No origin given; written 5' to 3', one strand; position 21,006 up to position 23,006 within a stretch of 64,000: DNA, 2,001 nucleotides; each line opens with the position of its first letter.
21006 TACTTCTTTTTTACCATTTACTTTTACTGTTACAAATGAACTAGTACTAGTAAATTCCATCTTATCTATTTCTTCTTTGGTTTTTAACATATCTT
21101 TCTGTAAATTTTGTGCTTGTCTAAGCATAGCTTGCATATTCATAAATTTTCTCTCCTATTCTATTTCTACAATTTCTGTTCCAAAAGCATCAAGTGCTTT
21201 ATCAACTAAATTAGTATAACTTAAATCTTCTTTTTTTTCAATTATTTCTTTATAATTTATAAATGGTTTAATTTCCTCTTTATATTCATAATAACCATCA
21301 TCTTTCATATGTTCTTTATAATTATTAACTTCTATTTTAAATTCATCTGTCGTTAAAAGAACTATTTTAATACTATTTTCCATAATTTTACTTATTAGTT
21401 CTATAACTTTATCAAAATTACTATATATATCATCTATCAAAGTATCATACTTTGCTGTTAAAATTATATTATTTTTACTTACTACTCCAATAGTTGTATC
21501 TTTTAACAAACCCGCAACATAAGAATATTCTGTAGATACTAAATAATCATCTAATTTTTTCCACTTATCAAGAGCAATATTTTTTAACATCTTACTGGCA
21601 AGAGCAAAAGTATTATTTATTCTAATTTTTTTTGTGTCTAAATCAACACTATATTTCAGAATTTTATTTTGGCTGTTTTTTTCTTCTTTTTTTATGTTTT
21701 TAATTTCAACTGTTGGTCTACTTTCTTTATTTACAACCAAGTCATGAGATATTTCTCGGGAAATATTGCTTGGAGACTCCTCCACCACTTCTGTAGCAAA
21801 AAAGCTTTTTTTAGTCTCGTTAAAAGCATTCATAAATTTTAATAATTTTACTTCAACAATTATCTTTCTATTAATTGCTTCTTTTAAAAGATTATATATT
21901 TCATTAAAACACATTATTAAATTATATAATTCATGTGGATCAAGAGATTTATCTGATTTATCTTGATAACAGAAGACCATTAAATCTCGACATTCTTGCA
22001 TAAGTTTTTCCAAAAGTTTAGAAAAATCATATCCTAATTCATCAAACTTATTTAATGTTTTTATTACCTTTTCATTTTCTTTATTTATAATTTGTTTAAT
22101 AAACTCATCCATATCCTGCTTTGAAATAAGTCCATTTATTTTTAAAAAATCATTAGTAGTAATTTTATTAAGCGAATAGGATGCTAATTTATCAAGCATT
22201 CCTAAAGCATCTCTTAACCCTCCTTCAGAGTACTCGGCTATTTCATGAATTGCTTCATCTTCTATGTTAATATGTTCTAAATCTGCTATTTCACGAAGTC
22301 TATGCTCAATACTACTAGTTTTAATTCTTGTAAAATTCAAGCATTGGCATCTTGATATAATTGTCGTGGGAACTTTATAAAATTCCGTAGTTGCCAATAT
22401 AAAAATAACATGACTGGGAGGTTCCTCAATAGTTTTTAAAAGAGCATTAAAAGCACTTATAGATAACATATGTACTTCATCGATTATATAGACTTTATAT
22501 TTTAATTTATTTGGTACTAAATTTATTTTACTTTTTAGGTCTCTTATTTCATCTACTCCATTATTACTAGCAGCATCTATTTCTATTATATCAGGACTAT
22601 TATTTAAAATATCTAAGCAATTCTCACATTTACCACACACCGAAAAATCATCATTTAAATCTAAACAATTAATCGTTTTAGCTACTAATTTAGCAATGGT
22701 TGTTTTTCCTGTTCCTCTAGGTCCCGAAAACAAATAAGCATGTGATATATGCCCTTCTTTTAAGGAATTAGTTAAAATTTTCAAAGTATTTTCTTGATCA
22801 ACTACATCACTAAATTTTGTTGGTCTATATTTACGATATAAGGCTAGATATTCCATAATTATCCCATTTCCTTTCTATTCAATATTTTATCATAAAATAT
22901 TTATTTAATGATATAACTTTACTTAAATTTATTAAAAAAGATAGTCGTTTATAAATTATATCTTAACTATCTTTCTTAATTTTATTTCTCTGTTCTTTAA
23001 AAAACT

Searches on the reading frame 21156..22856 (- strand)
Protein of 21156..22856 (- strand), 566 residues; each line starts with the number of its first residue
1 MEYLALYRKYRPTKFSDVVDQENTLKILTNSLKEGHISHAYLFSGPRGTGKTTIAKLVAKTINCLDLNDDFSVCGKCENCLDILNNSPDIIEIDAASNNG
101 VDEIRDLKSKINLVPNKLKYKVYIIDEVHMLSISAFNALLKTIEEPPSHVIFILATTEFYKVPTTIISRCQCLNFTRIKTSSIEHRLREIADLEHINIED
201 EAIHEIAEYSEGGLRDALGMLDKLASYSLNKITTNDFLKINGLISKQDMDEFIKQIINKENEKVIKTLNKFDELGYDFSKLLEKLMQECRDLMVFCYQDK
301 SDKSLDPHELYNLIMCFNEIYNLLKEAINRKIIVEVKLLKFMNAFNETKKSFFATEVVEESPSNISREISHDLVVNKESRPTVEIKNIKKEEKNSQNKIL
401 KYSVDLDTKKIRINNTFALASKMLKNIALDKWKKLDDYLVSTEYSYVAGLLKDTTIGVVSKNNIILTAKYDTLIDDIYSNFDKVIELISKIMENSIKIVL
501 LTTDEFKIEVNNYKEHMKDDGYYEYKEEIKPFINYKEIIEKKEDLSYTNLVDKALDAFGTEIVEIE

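Call 64: search_protein_families(library=pfam, proteins=[window:21156-22856:-], max_evalue=0.00001)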
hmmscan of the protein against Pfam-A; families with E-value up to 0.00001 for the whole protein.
window:21156-22856:- (566 aa): 5 families
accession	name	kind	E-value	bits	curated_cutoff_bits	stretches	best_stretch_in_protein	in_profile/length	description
PF13177.12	DNA_pol3_delta2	-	3.4e-43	147.8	27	1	21-178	2-160/161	DNA polymerase III, delta subunit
PF00004.35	AAA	-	5.8e-13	49.9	21.2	1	42-171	2-124/131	ATPase family associated with various cellular activities (AAA)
PF22608.2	DNAX_ATPase_lid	-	1e-07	32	27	1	183-222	2-41/49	DNA polymerase III clamp loader subunit, ATPase lid domain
PF06068.19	TIP49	-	1.6e-06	28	23.8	0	121-157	276-311/347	TIP49 P-loop domain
PF21960.2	RCF1-5-like_lid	-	1.7e-06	28.3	27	1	186-221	2-38/43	RCF1/5-like, AAA+ ATPase lid domain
